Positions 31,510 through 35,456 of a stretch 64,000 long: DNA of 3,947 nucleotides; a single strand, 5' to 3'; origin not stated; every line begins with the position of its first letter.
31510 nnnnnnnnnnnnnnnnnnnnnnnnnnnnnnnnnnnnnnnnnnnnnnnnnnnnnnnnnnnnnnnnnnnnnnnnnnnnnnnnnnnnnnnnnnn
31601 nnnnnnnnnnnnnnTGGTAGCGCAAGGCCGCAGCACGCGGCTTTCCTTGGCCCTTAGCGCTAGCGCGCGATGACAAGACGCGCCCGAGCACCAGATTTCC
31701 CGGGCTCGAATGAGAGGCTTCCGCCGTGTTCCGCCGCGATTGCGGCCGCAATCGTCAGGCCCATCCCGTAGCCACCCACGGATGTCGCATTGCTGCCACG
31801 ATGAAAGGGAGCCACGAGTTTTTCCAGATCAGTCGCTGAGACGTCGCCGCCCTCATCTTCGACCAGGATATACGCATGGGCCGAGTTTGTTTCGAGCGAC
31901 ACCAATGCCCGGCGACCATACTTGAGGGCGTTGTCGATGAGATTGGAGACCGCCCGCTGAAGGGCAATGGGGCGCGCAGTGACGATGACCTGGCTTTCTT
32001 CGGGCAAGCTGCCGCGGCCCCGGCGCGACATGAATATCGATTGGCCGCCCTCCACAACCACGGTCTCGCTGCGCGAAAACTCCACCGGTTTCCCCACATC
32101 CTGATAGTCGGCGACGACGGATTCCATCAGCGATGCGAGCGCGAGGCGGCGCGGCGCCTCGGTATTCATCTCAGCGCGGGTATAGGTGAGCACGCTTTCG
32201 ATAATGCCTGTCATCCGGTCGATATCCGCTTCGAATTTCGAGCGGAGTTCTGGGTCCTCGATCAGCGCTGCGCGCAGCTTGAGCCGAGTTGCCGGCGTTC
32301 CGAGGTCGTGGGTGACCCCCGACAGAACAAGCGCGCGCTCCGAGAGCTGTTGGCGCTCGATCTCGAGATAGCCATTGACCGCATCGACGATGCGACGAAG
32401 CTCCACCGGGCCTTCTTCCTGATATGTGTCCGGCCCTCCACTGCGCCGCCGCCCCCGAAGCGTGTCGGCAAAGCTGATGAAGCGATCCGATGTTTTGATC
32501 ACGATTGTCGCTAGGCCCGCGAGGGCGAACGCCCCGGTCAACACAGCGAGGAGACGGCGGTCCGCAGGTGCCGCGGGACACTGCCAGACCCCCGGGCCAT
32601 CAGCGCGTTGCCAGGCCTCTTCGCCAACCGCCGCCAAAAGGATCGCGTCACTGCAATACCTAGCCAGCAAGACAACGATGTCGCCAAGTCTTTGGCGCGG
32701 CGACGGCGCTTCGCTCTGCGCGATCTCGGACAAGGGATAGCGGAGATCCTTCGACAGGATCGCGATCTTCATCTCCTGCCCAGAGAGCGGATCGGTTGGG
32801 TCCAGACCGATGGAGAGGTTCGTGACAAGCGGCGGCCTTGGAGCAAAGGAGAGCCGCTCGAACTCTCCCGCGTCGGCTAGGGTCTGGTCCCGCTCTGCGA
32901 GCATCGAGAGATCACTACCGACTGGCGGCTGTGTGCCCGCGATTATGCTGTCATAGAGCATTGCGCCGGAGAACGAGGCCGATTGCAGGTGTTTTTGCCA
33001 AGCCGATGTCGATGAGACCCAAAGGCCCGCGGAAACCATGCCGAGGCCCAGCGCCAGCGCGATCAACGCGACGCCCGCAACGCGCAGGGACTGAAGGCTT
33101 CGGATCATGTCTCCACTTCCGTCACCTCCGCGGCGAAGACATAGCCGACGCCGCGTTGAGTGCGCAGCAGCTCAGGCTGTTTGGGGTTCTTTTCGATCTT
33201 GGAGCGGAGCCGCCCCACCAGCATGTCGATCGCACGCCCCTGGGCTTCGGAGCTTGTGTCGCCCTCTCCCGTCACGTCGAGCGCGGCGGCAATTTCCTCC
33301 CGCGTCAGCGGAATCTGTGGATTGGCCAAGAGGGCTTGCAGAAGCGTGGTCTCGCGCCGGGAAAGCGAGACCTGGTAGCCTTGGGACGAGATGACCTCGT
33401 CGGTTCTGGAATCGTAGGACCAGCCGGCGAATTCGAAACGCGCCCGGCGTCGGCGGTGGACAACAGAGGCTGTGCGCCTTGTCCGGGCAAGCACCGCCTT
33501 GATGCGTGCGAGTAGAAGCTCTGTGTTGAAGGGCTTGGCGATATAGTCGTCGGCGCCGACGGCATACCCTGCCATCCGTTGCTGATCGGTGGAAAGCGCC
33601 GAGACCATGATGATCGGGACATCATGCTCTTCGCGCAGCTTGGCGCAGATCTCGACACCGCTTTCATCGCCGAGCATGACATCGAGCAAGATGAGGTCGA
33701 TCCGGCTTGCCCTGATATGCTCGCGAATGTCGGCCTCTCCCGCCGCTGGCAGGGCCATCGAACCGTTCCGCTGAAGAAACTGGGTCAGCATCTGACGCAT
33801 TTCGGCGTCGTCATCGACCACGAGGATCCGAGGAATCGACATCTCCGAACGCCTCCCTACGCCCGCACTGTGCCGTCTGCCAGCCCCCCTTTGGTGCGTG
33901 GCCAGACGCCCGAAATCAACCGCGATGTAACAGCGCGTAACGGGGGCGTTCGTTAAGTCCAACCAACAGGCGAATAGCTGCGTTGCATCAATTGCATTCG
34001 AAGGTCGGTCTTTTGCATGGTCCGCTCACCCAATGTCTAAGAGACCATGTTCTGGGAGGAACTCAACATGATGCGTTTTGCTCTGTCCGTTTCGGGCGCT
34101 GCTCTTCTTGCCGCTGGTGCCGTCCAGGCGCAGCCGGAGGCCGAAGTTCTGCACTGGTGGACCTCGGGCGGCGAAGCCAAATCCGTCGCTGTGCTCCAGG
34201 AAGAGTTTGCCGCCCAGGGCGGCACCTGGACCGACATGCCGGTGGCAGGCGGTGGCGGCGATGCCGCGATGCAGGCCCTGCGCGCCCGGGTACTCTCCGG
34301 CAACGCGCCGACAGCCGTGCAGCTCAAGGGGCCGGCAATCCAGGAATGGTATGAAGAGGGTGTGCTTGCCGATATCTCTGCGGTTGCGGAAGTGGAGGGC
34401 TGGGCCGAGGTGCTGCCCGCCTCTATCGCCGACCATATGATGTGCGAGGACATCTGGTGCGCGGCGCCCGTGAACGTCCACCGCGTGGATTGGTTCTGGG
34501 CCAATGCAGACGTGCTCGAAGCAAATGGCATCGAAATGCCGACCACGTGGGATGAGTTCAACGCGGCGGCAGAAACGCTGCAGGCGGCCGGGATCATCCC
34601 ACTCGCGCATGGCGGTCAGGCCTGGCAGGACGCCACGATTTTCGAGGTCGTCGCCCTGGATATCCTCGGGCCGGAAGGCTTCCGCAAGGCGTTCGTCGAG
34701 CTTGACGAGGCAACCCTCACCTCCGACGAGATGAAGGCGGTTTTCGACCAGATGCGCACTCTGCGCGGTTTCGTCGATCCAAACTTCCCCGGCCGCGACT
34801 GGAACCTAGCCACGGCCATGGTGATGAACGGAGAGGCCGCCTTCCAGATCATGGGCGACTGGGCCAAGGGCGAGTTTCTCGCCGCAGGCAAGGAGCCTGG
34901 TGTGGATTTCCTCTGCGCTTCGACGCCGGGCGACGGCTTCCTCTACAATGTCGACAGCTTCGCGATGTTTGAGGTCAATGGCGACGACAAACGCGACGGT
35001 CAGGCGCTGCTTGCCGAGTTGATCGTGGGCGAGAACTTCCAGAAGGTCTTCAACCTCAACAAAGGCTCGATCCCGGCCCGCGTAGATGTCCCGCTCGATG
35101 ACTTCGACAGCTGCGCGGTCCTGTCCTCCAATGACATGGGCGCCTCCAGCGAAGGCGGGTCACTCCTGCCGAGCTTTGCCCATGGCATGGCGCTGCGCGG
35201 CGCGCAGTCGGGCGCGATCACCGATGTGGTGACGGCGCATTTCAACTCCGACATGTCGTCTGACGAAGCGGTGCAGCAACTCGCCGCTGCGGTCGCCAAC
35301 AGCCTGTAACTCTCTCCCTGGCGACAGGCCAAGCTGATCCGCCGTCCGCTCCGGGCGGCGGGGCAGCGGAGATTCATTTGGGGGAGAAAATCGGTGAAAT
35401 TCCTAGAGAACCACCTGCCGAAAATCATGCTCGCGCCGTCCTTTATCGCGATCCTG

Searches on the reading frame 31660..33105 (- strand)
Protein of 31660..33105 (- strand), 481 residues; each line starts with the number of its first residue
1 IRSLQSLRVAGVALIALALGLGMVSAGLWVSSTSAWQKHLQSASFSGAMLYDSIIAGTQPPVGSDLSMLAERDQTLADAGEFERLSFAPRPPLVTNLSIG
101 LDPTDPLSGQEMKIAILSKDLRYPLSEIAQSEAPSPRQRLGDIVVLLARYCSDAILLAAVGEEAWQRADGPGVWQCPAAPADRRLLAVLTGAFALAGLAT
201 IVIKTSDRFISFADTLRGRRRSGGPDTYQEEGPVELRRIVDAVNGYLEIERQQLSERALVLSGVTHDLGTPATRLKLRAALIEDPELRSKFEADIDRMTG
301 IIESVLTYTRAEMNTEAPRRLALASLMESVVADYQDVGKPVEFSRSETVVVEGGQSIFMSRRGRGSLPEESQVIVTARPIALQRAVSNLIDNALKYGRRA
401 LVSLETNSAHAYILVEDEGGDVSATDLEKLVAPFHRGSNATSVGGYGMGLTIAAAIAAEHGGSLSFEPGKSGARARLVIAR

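Call 38: search_protein_families(library=pfam, proteins=[window:31660-33105:-], max_evalue=0.001)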
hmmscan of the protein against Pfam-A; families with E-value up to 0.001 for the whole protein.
window:31660-33105:- (481 aa): 2 families
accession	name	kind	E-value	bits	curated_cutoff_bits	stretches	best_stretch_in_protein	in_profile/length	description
PF02518.31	HATPase_c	-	1.8e-17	64.2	26.4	1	379-476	3-104/111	Histidine kinase-, DNA gyrase B-, and HSP90-like ATPase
PF00512.31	HisKA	-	3.1e-05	24.4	26.9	1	258-312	3-64/66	His Kinase A (phospho-acceptor) domain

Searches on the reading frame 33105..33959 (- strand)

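Call 38: search_protein_families(library=pfam, proteins=[window:33105-33959:-], max_evalue=0.001)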
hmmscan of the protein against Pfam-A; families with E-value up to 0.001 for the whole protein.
window:33105-33959:- (284 aa): 2 families
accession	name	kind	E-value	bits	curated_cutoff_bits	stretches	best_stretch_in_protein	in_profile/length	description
PF00072.30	Response_reg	-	1.9e-25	89.6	30.2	1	45-154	1-111/111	Response regulator receiver domain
PF00486.34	Trans_reg_C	-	7.3e-16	58.5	26.2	1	196-275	3-77/77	Transcriptional regulatory protein, C terminal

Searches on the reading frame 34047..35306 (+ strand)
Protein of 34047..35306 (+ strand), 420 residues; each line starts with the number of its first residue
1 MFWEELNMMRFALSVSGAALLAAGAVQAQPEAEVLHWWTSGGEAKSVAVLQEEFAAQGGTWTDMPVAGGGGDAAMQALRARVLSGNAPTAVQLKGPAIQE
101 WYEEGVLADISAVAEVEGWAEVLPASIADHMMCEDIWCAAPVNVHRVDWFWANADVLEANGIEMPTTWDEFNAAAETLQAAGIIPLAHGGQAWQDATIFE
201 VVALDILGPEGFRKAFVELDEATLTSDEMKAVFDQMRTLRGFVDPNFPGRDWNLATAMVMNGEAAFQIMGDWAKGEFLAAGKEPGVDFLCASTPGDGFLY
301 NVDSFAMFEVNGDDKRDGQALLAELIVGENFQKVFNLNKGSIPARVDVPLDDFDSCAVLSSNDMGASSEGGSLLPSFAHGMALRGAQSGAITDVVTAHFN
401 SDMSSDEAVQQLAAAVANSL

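Call 38: search_protein_families(library=pfam, proteins=[window:34047-35306:+], max_evalue=0.001)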
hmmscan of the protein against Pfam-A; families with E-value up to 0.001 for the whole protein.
window:34047-35306:+ (420 aa): 2 families
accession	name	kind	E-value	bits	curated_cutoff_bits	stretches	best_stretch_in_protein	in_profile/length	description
PF01547.30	SBP_bac_1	-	1.6e-24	87.9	26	1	66-287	28-262/307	Bacterial extracellular solute-binding protein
PF13416.11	SBP_bac_8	-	2e-22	80.7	27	1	53-352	5-269/279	Bacterial extracellular solute-binding protein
